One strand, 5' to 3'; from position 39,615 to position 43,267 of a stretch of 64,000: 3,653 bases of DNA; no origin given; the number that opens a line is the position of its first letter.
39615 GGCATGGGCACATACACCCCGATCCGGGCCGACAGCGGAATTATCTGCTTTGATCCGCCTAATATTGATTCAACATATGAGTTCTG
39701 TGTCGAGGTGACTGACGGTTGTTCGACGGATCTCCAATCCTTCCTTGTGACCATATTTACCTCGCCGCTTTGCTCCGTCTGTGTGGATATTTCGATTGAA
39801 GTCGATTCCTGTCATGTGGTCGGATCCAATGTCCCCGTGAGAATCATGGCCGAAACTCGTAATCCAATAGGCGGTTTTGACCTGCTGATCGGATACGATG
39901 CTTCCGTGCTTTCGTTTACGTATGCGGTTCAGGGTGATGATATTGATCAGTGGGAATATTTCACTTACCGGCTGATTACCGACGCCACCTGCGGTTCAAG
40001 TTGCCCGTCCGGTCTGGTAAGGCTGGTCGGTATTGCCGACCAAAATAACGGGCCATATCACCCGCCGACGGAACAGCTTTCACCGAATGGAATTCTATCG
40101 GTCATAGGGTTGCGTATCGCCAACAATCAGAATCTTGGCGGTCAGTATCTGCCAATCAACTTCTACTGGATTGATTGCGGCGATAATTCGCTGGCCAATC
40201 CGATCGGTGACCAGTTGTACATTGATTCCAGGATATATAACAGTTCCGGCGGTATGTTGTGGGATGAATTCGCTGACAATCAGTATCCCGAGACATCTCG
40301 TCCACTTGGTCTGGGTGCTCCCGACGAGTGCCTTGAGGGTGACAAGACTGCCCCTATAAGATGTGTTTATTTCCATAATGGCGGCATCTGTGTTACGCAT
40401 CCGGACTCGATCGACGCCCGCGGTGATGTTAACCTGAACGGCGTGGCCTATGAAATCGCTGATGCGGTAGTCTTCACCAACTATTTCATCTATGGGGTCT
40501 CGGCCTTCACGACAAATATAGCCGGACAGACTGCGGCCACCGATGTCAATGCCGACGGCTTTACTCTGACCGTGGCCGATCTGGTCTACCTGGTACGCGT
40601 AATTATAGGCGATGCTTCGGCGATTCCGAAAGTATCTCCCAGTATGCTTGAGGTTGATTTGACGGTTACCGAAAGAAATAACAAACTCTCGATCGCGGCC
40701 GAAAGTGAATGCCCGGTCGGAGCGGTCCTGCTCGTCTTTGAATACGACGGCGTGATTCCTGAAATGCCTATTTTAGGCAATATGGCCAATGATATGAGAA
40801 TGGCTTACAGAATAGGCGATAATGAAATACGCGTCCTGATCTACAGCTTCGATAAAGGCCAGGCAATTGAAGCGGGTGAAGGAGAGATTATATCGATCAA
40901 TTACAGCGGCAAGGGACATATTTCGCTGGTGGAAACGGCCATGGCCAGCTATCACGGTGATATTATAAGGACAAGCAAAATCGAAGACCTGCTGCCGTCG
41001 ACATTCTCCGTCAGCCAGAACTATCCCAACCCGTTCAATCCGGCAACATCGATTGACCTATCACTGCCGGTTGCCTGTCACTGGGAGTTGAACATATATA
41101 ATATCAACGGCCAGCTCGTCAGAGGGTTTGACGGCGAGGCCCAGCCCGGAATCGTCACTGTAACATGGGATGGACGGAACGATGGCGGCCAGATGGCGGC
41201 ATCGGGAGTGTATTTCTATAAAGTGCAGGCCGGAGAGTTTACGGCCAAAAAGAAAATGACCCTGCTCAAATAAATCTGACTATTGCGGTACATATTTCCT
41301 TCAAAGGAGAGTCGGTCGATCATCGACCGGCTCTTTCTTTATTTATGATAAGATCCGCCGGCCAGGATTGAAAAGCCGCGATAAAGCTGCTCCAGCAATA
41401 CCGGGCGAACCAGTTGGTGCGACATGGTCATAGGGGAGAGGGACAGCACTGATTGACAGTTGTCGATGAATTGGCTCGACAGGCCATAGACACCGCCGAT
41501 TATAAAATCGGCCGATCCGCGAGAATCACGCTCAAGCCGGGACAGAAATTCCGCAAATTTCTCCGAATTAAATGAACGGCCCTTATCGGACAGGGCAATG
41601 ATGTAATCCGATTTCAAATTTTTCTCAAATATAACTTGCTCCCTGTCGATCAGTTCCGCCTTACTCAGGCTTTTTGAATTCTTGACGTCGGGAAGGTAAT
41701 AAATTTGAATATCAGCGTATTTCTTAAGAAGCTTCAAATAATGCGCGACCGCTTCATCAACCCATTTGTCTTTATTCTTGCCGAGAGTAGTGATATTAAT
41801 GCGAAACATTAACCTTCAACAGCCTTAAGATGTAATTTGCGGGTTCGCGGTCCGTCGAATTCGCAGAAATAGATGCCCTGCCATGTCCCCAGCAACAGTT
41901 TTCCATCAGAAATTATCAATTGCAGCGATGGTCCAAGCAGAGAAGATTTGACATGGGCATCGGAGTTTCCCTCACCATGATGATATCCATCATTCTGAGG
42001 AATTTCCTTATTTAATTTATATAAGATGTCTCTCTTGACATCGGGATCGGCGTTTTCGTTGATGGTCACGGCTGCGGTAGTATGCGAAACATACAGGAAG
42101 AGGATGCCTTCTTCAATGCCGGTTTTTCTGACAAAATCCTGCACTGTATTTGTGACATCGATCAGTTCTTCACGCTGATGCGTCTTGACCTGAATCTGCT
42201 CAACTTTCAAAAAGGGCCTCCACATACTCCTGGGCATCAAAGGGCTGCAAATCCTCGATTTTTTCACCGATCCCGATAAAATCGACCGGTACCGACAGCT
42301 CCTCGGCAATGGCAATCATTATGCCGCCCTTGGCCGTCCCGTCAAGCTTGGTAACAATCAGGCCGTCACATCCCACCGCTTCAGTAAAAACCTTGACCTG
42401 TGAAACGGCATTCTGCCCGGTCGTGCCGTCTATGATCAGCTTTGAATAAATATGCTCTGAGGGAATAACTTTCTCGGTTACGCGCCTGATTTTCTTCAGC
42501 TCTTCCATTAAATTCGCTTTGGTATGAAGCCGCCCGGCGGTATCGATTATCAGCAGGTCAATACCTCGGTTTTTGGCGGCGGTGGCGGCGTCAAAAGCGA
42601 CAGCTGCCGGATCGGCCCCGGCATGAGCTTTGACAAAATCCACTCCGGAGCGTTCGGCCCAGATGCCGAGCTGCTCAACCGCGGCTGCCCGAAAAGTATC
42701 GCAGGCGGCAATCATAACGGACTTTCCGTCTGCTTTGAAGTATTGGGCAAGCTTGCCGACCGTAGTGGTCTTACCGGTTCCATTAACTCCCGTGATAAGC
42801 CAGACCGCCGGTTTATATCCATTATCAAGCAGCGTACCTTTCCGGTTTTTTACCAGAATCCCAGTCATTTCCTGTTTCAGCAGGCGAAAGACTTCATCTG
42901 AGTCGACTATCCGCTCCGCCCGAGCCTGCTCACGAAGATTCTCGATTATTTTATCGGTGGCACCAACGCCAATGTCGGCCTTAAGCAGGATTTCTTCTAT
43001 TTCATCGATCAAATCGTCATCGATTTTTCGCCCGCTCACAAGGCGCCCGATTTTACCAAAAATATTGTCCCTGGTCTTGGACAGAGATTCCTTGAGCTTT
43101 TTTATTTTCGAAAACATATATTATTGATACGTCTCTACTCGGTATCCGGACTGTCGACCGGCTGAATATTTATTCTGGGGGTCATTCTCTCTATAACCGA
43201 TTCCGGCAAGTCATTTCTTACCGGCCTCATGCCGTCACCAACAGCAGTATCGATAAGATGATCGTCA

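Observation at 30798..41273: Giant (about 3,491 aa) cysteine-rich Ig-like repeat protein exported by T9SS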

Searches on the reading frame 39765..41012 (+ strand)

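Call 31: search_protein_families(library=pfam, proteins=[window:39765-41012:+], max_evalue=1)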
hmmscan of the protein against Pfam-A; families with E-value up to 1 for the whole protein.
window:39765-41012:+ (416 aa): 2 families
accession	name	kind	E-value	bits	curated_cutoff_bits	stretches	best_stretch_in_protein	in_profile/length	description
PF00963.24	Cohesin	-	0.043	14.5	24.1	1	22-61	15-56/139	Cohesin domain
PF16825.11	DUF5075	-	0.19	11.9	22.6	1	187-243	64-118/173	IGP family C-type lectin domain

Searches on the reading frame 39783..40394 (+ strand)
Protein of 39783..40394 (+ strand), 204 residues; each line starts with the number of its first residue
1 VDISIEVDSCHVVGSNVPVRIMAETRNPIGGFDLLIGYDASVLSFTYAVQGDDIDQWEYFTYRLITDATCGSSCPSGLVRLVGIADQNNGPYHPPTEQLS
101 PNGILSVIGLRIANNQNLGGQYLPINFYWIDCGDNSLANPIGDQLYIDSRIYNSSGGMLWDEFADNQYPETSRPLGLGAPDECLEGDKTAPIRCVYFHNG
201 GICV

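Call 108: search_protein_families(library=pfam, proteins=[window:39783-40394:+], max_evalue=10)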
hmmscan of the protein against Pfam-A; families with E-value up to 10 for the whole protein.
window:39783-40394:+ (204 aa): 1 family
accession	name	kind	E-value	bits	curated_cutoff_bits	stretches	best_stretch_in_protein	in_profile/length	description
PF00963.24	Cohesin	-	0.049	14.3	24.1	1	16-55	15-56/139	Cohesin domain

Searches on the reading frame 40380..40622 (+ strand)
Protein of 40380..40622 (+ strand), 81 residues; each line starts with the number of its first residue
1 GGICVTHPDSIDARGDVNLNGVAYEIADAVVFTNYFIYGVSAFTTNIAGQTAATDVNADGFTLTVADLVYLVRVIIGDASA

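Call 108: search_protein_families(library=pfam, proteins=[window:40380-40622:+], max_evalue=10)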
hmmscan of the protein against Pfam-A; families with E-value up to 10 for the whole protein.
window:40380-40622:+ (81 aa): 1 family
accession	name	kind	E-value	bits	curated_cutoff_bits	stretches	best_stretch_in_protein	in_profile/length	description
PF00404.24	Dockerin_1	-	0.014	16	22.9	1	15-61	2-43/57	Dockerin type I domain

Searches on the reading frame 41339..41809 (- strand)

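Call 34: search_protein_families(library=pfam, proteins=[window:41339-41809:-], max_evalue=0.001)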
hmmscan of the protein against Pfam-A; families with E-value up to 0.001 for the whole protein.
window:41339-41809:- (156 aa): 1 family
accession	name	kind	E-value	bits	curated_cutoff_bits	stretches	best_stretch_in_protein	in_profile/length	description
PF02590.22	SPOUT_MTase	-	3.9e-43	147.6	27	1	3-155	2-154/154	Predicted SPOUT methyltransferase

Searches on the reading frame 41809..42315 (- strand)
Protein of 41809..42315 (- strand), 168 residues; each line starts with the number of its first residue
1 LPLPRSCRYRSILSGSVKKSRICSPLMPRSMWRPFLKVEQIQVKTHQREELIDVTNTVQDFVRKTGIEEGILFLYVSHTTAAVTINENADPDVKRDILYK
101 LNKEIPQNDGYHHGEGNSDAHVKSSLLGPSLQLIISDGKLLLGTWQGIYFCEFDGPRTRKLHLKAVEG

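Call 34: search_protein_families(library=pfam, proteins=[window:41809-42315:-], max_evalue=0.001)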
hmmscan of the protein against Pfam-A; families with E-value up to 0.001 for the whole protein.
window:41809-42315:- (168 aa): 1 family
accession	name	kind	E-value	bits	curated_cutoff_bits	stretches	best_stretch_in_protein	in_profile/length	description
PF01894.22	UPF0047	-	9.7e-44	148.7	27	1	53-164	1-116/117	Uncharacterised protein family UPF0047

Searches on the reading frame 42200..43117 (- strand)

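Call 34: search_protein_families(library=pfam, proteins=[window:42200-43117:-], max_evalue=0.001)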
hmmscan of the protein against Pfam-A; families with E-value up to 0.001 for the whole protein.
window:42200-43117:- (305 aa): 9 families
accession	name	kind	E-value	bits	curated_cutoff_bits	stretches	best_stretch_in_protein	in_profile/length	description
PF00448.28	SRP54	-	1.7e-75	253.4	22.7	1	103-303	1-195/196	SRP54-type protein, GTPase domain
PF02881.24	SRP54_N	-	7.3e-14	52.2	22.4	1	21-84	3-75/75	SRP54-type protein, helical bundle domain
PF13604.12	AAA_30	-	8.1e-08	32.7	27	1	105-212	20-114/191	AAA domain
PF13245.12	AAA_19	-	2.7e-05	24.8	25.1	1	102-205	10-112/134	AAA domain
PF06414.18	Zeta_toxin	-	5.4e-05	23.2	22.3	1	101-209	14-119/199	Zeta toxin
PF13401.12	AAA_22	-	0.0001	23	27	0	106-213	8-110/130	AAA domain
PF01656.29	CbiA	-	0.00014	22.3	25.4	0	113-236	9-54/125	CobQ/CobB/MinD/ParA nucleotide binding domain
PF13191.12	AAA_16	-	0.00019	22.4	32.6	1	104-174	25-91/167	AAA ATPase domain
PF00004.35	AAA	-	0.00074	20.4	21.2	0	107-201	2-73/131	ATPase family associated with various cellular activities (AAA)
